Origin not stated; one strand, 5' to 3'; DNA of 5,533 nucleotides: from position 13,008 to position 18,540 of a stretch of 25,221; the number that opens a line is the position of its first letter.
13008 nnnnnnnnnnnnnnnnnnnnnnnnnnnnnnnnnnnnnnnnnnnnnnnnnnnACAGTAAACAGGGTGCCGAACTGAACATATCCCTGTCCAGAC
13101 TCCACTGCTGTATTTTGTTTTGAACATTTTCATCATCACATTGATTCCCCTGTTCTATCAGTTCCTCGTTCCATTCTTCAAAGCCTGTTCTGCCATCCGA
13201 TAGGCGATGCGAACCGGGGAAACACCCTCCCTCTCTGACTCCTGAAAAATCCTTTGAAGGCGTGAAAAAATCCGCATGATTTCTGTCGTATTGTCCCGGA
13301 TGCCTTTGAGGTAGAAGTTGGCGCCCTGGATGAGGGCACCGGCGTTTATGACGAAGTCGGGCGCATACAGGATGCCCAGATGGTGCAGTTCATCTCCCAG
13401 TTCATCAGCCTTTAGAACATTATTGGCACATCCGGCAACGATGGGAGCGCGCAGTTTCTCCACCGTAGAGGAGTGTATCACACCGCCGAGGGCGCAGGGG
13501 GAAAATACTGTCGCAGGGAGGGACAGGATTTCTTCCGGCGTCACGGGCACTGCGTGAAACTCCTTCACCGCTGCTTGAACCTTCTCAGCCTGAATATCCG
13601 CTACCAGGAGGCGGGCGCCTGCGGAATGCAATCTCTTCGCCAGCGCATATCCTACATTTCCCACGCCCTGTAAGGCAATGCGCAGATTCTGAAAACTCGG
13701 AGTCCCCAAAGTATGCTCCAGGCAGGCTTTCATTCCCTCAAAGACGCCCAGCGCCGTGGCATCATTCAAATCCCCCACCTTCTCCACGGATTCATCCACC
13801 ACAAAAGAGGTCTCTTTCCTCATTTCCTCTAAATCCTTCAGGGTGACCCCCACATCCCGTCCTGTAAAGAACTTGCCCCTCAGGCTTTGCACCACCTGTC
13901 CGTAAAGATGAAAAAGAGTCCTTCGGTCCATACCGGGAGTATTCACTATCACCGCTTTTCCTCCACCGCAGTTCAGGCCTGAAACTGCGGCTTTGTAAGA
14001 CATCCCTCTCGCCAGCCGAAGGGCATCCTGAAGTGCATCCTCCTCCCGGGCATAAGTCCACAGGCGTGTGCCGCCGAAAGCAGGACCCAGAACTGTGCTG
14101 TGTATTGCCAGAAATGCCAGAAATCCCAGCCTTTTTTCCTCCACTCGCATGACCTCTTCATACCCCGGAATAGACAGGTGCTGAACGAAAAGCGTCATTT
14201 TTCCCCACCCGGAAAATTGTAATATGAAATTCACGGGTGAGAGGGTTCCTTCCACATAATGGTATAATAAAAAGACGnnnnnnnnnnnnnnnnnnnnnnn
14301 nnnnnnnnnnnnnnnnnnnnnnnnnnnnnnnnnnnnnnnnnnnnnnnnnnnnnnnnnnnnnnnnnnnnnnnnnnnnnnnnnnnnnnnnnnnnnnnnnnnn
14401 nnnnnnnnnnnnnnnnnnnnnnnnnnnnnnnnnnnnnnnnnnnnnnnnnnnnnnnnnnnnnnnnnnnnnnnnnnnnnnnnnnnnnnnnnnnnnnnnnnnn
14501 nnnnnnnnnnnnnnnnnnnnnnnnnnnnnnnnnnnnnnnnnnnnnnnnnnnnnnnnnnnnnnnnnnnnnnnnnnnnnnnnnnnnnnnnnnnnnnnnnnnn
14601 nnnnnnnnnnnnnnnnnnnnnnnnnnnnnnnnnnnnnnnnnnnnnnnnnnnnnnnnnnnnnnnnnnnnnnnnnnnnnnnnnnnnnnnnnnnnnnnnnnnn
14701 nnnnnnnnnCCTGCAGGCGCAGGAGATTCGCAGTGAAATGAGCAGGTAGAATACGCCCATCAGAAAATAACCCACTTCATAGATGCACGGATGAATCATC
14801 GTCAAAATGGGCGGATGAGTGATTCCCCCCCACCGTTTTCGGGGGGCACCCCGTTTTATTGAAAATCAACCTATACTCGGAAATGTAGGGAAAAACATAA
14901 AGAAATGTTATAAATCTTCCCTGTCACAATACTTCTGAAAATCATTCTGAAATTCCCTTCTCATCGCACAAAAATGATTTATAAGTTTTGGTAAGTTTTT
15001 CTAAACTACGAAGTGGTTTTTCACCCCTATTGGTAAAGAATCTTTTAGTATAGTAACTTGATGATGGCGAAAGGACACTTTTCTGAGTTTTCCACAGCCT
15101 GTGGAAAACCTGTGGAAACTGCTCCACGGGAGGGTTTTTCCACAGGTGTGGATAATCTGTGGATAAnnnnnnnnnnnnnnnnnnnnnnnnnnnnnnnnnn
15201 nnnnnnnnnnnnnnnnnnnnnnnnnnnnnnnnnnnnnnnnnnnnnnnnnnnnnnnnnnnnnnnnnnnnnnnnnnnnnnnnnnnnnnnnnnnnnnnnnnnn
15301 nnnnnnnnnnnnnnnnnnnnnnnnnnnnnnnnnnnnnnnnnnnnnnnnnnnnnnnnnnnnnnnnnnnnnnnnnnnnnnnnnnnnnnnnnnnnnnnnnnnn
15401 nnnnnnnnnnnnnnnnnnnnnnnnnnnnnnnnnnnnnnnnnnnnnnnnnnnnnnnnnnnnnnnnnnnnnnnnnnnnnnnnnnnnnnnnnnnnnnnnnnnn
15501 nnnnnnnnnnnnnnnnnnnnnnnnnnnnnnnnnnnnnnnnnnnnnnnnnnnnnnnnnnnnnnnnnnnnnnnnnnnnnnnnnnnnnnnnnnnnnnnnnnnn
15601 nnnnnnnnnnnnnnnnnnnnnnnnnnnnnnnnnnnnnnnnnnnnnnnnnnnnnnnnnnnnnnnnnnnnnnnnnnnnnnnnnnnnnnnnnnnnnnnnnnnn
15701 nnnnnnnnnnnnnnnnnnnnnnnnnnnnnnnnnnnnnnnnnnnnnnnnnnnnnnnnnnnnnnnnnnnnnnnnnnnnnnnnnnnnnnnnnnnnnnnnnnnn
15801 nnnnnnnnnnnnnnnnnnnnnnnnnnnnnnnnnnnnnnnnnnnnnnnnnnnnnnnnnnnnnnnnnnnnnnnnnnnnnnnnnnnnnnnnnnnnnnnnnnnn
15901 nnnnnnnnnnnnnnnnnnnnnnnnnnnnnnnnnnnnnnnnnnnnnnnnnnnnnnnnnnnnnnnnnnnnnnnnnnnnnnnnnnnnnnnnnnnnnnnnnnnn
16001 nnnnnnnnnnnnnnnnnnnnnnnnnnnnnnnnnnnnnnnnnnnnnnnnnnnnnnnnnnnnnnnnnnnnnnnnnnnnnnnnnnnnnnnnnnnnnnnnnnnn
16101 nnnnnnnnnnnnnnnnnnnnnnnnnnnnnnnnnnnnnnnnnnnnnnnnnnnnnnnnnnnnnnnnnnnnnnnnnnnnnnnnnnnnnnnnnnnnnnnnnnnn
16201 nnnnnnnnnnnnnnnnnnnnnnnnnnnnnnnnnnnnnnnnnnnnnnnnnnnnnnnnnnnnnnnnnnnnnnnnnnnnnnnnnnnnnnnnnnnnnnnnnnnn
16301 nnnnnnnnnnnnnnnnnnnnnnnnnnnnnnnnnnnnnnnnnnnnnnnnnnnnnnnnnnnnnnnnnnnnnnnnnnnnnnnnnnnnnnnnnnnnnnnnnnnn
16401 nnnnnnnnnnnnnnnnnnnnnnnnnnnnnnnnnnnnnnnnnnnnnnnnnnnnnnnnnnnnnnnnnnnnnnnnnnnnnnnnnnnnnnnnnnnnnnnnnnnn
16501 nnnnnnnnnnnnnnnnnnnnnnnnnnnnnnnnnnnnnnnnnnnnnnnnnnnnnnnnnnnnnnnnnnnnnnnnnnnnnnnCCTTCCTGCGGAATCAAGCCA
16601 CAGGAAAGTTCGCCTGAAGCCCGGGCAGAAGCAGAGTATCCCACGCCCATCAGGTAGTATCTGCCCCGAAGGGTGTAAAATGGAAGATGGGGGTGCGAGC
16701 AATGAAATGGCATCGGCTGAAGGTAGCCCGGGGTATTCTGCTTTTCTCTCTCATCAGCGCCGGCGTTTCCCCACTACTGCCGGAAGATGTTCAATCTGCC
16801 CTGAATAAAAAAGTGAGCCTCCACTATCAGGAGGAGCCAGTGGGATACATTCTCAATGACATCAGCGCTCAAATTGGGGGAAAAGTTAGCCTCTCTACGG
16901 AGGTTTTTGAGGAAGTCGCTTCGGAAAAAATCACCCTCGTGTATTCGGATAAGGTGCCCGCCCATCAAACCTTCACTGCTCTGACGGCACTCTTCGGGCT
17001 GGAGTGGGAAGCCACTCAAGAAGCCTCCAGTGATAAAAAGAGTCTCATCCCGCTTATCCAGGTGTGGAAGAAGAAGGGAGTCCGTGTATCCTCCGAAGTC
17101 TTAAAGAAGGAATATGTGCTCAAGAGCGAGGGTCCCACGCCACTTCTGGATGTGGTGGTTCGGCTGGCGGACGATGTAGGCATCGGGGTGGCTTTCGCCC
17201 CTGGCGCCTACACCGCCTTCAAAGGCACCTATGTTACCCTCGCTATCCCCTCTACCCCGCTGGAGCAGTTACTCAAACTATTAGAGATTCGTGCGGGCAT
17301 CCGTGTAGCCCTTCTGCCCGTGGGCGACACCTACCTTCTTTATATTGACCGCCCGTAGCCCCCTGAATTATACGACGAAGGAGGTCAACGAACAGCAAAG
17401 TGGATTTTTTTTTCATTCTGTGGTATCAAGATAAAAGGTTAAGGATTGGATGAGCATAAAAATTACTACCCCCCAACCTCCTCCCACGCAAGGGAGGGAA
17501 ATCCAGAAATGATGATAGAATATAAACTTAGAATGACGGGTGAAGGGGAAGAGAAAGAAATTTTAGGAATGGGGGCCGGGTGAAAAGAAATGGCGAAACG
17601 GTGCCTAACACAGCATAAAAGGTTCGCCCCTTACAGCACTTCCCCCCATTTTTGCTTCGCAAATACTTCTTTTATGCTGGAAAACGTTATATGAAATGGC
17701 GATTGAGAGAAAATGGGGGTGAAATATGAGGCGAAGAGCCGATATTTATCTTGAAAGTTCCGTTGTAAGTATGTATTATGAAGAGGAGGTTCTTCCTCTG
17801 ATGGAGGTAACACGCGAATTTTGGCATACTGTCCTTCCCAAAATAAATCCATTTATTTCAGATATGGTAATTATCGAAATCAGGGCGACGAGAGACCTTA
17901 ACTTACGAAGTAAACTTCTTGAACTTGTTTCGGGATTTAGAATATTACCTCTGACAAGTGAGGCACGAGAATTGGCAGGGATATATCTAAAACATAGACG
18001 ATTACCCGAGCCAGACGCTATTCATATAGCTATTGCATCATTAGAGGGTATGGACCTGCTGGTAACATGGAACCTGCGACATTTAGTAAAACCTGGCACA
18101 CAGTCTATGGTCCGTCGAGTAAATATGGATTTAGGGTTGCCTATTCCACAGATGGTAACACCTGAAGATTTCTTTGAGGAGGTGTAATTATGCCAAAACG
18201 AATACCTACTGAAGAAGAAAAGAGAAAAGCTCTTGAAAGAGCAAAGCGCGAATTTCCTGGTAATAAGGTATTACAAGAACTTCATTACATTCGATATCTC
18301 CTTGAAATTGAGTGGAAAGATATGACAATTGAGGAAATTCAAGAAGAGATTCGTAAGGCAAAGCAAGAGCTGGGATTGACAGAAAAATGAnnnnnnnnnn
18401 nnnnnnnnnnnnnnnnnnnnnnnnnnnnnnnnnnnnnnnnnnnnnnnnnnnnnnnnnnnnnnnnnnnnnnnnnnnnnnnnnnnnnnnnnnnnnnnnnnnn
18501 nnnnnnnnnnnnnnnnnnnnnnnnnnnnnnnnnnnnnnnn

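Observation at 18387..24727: Four-gene overlapping operon: MmeI-like nuclease-methyltransferase + 266-aa unknown + MazF + short BrxL-like ATPase (candidate undescribed composite defence system)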

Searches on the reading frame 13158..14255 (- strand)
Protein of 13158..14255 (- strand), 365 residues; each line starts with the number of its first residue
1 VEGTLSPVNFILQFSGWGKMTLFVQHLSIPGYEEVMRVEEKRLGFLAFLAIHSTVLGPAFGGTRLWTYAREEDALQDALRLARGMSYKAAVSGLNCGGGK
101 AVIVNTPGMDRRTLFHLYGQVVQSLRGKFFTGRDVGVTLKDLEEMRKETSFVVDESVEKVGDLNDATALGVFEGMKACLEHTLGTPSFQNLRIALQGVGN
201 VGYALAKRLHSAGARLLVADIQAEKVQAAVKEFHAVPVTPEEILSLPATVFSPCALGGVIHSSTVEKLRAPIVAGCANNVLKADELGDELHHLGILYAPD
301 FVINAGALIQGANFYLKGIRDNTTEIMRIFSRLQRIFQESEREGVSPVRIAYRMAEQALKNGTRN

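Call 62: search_protein_families(library=pfam, proteins=[window:13158-14255:-], max_evalue=0.0001)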
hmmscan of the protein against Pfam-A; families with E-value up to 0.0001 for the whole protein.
window:13158-14255:- (365 aa): 2 families
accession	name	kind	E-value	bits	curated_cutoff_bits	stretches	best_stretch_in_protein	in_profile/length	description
PF02812.23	ELFV_dehydrog_N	-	2.3e-19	69.8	25.3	1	45-150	21-128/129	Glu/Leu/Phe/Val dehydrogenase, dimerisation domain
PF00208.27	ELFV_dehydrog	-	1.3e-15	58.2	23.4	2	228-309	87-175/241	Glutamate/Leucine/Phenylalanine/Valine dehydrogenase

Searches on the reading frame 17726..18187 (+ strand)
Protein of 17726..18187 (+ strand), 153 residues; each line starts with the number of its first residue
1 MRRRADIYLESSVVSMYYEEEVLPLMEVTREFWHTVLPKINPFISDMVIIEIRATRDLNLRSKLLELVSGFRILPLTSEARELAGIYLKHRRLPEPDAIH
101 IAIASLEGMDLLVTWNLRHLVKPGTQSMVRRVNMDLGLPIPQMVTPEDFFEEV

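Call 3: search_protein_families(library=pfam, proteins=[window:17726-18187:+], max_evalue=0.01)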
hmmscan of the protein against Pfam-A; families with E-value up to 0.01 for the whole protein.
window:17726-18187:+ (153 aa): 1 family
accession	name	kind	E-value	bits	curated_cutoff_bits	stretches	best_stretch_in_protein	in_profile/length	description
PF01850.27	PIN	-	1.1e-06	29.7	23.6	1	8-114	2-109/120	PIN domain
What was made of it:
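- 17726..18390 (+): Flanking cassette: PIN-domain gene (17726-18187) plus a 66-aa gene (18190-18390). A paralogous, truncated copy lies at 24841-25113. PF01850 PIN at 1.1e-6 (call 3).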

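Call 4: search_protein_families(library=padloc, proteins=[window:17726-18187:+], max_evalue=0.01)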
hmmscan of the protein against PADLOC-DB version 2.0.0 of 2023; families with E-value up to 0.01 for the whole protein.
window:17726-18187:+ (153 aa): 0 families

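Call 7: search_protein_families(library=ncbifam, proteins=[window:17726-18187:+], max_evalue=0.01)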
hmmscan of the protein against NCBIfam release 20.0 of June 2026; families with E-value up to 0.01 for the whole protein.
window:17726-18187:+ (153 aa): 0 families

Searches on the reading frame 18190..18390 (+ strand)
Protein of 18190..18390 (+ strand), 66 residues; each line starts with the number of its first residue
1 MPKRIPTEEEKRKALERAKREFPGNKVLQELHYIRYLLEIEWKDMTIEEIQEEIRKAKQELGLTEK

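Call 3: search_protein_families(library=pfam, proteins=[window:18190-18390:+], max_evalue=0.01)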
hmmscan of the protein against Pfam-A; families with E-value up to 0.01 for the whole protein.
window:18190-18390:+ (66 aa): 0 families

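Call 4: search_protein_families(library=padloc, proteins=[window:18190-18390:+], max_evalue=0.01)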
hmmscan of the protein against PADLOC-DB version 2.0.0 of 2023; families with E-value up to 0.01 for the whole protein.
window:18190-18390:+ (66 aa): 0 families

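Call 7: search_protein_families(library=ncbifam, proteins=[window:18190-18390:+], max_evalue=0.01)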
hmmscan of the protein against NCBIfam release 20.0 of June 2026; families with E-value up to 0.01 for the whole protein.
window:18190-18390:+ (66 aa): 0 families
